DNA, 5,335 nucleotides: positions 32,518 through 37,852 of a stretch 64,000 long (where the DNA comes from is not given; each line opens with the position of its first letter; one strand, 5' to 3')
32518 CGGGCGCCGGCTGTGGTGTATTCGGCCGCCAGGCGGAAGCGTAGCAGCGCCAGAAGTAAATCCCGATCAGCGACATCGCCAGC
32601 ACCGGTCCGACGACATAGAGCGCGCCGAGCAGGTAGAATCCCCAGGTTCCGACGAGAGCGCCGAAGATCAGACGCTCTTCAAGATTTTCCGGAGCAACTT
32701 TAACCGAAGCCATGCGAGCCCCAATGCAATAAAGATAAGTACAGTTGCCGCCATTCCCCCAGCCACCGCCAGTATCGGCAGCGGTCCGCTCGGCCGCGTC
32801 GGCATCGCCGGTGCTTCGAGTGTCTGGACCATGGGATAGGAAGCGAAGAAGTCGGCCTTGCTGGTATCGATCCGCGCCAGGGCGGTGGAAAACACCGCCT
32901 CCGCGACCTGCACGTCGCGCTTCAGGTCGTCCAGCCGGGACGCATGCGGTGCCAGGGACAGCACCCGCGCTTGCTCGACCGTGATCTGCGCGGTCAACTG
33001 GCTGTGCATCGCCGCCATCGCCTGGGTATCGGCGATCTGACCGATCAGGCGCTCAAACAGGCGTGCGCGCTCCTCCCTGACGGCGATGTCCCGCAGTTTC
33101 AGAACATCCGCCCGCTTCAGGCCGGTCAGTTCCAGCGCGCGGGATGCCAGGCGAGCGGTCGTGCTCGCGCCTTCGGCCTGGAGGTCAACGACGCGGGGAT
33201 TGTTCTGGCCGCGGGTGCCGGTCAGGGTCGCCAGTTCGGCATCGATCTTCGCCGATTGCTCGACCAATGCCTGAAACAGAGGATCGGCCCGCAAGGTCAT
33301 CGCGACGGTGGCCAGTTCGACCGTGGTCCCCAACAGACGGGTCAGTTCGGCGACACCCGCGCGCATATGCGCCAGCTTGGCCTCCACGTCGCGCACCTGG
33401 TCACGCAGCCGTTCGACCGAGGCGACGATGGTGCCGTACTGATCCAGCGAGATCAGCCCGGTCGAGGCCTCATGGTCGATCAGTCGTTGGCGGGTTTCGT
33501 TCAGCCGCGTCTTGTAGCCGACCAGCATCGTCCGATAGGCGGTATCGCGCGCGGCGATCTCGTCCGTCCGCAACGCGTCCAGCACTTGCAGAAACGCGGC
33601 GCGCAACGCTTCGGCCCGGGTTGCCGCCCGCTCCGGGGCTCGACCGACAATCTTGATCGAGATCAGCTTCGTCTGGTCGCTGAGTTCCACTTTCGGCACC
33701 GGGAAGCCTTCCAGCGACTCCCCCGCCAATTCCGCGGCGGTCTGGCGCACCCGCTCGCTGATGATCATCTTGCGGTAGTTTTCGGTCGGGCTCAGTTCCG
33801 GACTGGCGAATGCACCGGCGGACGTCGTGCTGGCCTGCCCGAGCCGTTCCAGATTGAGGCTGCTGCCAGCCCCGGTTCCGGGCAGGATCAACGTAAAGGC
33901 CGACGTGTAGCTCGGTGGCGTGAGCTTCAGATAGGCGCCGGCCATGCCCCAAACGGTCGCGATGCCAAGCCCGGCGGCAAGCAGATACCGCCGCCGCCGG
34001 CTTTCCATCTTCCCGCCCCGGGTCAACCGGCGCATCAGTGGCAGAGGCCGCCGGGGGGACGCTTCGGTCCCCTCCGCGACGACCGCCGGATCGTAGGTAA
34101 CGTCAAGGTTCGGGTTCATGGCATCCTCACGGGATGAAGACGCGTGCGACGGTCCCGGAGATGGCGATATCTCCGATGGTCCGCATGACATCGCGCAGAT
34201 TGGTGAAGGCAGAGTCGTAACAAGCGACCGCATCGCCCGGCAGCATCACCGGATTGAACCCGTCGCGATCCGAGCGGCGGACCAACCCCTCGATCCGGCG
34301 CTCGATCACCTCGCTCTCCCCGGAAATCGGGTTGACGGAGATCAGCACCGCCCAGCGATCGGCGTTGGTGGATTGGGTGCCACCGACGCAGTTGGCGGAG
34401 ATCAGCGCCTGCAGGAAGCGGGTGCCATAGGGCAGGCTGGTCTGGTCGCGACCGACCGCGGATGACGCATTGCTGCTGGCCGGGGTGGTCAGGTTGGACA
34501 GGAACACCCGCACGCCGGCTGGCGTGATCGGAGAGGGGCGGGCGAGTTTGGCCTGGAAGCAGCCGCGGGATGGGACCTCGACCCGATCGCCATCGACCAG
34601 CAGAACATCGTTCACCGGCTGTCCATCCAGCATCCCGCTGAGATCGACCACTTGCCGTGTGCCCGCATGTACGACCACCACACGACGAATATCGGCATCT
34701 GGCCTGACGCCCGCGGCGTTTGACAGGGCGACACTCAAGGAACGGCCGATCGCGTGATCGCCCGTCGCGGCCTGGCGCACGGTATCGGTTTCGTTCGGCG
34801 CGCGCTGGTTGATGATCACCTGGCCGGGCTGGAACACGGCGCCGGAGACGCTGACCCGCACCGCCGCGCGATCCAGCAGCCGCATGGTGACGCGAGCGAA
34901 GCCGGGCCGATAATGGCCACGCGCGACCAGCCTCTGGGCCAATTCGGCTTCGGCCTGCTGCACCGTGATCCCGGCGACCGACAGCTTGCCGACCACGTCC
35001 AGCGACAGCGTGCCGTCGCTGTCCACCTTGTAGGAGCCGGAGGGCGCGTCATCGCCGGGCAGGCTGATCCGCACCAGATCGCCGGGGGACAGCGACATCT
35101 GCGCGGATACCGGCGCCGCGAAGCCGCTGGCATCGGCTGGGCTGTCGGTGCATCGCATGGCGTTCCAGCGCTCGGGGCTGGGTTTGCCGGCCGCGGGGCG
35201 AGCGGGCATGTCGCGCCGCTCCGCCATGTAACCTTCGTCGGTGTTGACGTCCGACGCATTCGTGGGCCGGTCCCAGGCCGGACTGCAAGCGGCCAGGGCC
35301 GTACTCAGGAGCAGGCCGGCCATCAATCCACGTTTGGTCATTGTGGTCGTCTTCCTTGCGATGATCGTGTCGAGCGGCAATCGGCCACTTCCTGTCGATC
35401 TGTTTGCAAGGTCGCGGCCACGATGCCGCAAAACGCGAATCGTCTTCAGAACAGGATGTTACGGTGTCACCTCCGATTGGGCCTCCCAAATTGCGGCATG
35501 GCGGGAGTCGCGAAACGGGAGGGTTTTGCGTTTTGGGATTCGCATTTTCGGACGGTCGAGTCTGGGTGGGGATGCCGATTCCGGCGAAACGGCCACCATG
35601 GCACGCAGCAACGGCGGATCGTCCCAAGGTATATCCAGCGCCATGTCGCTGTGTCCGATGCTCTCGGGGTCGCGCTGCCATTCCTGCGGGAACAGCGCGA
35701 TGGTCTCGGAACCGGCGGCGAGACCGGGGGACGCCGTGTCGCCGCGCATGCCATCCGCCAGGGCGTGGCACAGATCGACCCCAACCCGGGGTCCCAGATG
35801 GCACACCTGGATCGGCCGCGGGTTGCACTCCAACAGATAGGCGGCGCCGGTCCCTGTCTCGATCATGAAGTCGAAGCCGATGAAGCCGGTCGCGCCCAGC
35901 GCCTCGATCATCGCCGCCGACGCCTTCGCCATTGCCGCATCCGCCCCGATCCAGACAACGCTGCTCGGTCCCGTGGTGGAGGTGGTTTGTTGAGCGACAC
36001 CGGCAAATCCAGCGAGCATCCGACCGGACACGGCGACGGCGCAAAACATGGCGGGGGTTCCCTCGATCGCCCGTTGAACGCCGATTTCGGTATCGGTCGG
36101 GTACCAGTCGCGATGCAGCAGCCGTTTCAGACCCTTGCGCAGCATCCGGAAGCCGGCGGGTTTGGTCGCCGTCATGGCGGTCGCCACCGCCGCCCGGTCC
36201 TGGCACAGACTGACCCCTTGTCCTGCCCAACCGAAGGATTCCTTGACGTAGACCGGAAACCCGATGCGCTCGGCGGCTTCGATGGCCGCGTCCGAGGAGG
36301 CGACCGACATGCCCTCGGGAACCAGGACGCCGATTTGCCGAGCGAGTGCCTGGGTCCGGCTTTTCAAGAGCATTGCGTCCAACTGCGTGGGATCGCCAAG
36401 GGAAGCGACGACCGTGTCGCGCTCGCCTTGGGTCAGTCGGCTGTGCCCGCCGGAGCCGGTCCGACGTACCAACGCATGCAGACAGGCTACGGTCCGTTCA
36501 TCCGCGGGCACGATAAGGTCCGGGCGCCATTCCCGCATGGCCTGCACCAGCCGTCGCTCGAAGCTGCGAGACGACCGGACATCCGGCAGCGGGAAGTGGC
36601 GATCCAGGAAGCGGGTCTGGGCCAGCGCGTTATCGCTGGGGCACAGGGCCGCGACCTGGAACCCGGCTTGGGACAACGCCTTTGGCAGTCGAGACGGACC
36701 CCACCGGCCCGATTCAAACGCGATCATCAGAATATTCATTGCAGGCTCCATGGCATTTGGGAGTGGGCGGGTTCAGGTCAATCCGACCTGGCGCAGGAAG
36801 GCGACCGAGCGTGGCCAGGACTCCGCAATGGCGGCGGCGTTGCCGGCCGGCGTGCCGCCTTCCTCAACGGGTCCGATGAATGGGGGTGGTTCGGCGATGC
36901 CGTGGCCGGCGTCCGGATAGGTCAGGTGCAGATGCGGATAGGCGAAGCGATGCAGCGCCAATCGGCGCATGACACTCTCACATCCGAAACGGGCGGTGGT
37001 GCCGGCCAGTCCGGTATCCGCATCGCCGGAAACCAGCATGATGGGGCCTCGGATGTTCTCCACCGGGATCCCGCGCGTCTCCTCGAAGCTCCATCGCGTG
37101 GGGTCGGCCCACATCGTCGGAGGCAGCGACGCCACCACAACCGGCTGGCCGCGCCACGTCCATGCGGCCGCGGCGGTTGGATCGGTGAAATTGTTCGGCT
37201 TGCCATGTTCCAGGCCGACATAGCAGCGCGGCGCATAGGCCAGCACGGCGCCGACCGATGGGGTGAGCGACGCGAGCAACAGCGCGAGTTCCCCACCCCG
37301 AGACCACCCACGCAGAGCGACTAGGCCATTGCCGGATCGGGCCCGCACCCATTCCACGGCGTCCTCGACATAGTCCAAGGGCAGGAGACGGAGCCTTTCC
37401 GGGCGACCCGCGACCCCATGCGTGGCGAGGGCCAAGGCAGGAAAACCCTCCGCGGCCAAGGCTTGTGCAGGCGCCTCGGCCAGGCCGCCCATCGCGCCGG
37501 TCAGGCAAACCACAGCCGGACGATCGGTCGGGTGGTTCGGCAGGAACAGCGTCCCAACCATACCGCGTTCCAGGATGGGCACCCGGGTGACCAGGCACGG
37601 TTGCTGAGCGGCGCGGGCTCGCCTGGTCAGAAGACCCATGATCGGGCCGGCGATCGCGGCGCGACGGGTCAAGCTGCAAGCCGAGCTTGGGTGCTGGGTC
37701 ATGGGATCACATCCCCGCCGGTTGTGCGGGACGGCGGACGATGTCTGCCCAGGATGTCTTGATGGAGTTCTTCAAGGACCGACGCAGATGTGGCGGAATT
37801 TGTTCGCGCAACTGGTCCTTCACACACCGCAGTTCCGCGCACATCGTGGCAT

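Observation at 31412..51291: EPS cluster coupled to a Vibrio-style LuxU/LuxO-like sigma54 phosphorelay in an alphaproteobacterium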

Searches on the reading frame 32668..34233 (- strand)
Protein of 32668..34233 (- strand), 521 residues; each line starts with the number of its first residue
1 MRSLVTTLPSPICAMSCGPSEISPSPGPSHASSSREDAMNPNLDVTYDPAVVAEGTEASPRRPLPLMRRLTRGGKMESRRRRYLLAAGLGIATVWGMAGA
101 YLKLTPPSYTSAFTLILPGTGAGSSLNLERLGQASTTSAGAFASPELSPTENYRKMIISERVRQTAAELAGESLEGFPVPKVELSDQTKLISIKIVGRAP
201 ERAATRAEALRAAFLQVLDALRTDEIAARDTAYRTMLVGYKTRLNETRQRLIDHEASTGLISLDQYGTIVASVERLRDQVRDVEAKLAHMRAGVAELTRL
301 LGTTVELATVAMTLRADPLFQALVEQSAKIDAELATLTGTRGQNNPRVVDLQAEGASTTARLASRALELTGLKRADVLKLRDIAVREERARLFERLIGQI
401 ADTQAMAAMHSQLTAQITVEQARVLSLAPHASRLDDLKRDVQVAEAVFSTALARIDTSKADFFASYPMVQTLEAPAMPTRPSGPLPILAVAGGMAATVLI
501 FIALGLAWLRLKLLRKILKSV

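Call 3: search_protein_families(library=pfam, proteins=[window:32668-34233:-])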
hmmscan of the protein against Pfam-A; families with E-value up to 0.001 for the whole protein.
window:32668-34233:- (521 aa): 0 families

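Call 5: search_protein_families(library=ncbifam, proteins=[window:32668-34233:-], max_evalue=0.01)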
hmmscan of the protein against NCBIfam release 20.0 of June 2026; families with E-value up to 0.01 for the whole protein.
window:32668-34233:- (521 aa): 2 families
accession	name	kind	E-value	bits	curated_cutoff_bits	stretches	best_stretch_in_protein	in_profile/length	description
TIGR03017.1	EpsF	equivalog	1.1e-12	47.5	422.75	1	182-505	125-415/444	chain length determinant protein EpsF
TIGR03007.1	pepcterm_ChnLen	equivalog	5e-07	28.3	278.85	1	182-504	115-431/498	XrtA system polysaccharide chain length determinant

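Call 66: search_protein_families(library=pfam, proteins=[window:32668-34233:-], max_evalue=5)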
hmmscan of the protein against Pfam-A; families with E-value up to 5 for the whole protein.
window:32668-34233:- (521 aa): 2 families
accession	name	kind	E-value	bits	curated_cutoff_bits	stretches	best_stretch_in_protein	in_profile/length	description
PF08614.16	ATG16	-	0.042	14.5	33.7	1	317-414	73-168/200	Autophagy protein 16 (ATG16)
PF02706.20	Wzz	-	0.26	12.1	25.5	1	93-164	25-85/91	Chain length determinant protein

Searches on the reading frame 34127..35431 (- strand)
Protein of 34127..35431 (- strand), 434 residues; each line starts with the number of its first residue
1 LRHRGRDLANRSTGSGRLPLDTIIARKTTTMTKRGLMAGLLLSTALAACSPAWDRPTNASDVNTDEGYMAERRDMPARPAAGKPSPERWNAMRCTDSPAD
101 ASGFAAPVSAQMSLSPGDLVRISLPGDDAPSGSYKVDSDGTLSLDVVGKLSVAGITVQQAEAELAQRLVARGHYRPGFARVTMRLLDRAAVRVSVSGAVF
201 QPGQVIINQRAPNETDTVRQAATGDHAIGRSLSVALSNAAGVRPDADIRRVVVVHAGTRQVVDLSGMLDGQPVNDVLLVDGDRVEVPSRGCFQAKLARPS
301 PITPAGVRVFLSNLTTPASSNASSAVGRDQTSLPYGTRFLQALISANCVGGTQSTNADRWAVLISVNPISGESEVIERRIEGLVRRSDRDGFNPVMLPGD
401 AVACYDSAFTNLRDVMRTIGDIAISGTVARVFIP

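Call 3: search_protein_families(library=pfam, proteins=[window:34127-35431:-])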
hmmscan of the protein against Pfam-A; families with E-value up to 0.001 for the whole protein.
window:34127-35431:- (434 aa): 2 families
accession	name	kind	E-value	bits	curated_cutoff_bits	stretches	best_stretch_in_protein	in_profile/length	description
PF02563.21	Poly_export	-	1.4e-13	51.2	28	1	107-174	2-66/77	Polysaccharide biosynthesis/export protein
PF22461.2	SLBB_2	-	7.8e-06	26.3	27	1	228-286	20-79/79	SLBB domain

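Call 5: search_protein_families(library=ncbifam, proteins=[window:34127-35431:-], max_evalue=0.01)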
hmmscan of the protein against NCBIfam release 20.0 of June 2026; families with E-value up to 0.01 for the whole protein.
window:34127-35431:- (434 aa): 4 families
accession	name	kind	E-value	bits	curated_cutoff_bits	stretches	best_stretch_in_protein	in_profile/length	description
TIGR03028.1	EpsE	equivalog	2.3e-12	46.8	262.65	1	112-287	2-160/239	polysaccharide export protein EpsE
NF011658.0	PRK15078.1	subfamily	2.7e-07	29.7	333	1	135-288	119-251/380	polysaccharide export protein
TIGR03027.2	pepcterm_export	equivalog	3.5e-06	26.8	180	1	113-206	4-97/169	XrtA/PEP-CTERM system exopolysaccharide export protein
NF041843.1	EpsY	equivalog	0.00065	19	320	1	110-211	51-148/211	exopolysaccharide export protein EpsY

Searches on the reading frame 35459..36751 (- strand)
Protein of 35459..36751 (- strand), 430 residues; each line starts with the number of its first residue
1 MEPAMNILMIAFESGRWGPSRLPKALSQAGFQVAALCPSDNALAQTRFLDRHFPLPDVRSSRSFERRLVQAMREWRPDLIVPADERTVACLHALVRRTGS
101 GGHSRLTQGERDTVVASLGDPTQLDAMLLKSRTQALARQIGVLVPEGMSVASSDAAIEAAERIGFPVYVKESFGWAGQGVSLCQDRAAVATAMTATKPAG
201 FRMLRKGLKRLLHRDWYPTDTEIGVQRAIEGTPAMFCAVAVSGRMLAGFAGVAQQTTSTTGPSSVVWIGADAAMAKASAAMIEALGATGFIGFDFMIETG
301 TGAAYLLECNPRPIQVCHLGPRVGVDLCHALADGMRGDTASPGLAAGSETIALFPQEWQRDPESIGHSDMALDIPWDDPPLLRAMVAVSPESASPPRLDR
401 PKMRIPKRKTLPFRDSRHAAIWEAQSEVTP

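Call 3: search_protein_families(library=pfam, proteins=[window:35459-36751:-])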
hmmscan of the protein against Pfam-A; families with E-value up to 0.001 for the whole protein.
window:35459-36751:- (430 aa): 2 families
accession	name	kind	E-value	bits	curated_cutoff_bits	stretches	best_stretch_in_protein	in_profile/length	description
PF02786.22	CPSase_L_D2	-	9.3e-12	45.3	19.8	1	131-317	3-183/211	Carbamoyl-phosphate synthase L chain, ATP binding domain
PF02222.28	ATP-grasp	-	7.8e-05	22.8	27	1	137-200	3-67/179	ATP-grasp domain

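Call 5: search_protein_families(library=ncbifam, proteins=[window:35459-36751:-], max_evalue=0.01)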
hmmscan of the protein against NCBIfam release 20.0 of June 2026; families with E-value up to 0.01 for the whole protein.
window:35459-36751:- (430 aa): 28 families (the best 25 are shown)
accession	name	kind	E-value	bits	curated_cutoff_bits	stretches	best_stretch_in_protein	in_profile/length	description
NF003671.0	PRK05294.1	equivalog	4.5e-09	34.5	599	1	122-313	659-838/1058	carbamoyl-phosphate synthase large subunit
NF009404.0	PRK12767.1-3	equivalog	1.1e-08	34.3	316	1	119-340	101-311/344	carbamoyl phosphate synthase-like protein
TIGR02712.1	urea_carbox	equivalog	1.1e-08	33.3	1303.85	1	120-200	105-186/1201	urea carboxylase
TIGR01369.1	CPSaseII_lrg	equivalog_domain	1.4e-08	32.9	1027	1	122-314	662-842/1052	carbamoyl-phosphate synthase (glutamine-hydrolyzing) large subunit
TIGR00768.1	rimK_fam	subfamily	2.7e-08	33.5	143.4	1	130-197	88-155/276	RimK family alpha-L-glutamate ligase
NF010623.0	PRK14016.1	subfamily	2.8e-08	32.4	877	1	130-194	215-280/871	cyanophycin synthetase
NF006367.0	PRK08591.1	subfamily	2.5e-07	29.8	597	1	122-197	108-185/451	acetyl-CoA carboxylase biotin carboxylase subunit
NF006406.0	PRK08654.1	equivalog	2.8e-07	29.4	739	1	124-197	110-185/499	acetyl-CoA carboxylase biotin carboxylase subunit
NF009471.0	PRK12833.1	equivalog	3.3e-07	29.2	686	1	125-194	114-185/467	acetyl-CoA carboxylase biotin carboxylase subunit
NF009554.0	PRK12999.1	equivalog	4.9e-07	27.9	965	1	124-196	114-188/1147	pyruvate carboxylase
TIGR02068.2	cya_phycin_syn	equivalog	5.7e-07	27.9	850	1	98-193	178-278/862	cyanophycin synthetase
NF005315.0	PRK06849.1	equivalog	6.4e-07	28.7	406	1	225-314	190-277/389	hypothetical protein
TIGR00514.1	accC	equivalog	1.2e-06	27.7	626.5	1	122-197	108-185/449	acetyl-CoA carboxylase biotin carboxylase subunit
TIGR01142.1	purT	equivalog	5.6e-06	25.5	502.15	1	136-314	108-273/380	phosphoribosylglycinamide formyltransferase 2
TIGR02144.1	LysX_arch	equivalog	1.2e-05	24.5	275.6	1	132-194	90-152/281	lysine biosynthesis protein LysX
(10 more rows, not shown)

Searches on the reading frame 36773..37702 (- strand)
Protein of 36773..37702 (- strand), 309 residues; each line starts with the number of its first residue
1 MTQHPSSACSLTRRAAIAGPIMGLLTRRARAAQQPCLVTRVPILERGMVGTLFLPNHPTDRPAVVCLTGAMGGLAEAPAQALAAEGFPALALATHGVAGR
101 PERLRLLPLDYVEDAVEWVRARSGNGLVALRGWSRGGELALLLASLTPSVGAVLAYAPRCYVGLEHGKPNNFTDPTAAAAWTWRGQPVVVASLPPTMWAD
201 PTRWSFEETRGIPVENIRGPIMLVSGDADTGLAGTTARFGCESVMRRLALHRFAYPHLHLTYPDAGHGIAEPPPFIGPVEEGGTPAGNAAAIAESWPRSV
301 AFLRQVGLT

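Call 3: search_protein_families(library=pfam, proteins=[window:36773-37702:-])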
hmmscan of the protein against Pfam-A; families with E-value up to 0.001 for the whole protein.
window:36773-37702:- (309 aa): 3 families
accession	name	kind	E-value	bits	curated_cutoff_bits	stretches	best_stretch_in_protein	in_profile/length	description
PF08840.17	BAAT_C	-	8.8e-14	52.5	20.9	1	108-305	2-206/210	BAAT / Acyl-CoA thioester hydrolase C terminal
PF01738.24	DLH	-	1.6e-07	31.6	21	1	109-306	78-216/217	Dienelactone hydrolase family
PF00561.26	Abhydrolase_1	-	0.00033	20.8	25.8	1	86-153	27-97/245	alpha/beta hydrolase fold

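Call 5: search_protein_families(library=ncbifam, proteins=[window:36773-37702:-], max_evalue=0.01)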
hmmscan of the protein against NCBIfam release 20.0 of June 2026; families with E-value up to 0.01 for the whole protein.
window:36773-37702:- (309 aa): 1 family
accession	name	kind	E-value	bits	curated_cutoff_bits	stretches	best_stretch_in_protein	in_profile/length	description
NF005854.0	PRK07775.1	equivalog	0.0018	17.6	260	1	56-94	6-41/274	SDR family oxidoreductase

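Call 84: search_protein_families(library=ncbifam, proteins=[window:36773-37702:-], max_evalue=1)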
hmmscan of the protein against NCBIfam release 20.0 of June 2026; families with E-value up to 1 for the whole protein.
window:36773-37702:- (309 aa): 3 families
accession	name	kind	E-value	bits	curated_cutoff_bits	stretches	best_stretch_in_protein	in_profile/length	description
NF005854.0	PRK07775.1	equivalog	0.0018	17.6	260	1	56-94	6-41/274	SDR family oxidoreductase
TIGR01836.1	PHA_synth_III_C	subfamily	0.14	11.1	365.3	1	110-148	120-158/350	class III poly(R)-hydroxyalkanoic acid synthase subunit PhaC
NF006565.0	PRK09072.1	equivalog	0.21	11.1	238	1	64-93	7-36/265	SDR family oxidoreductase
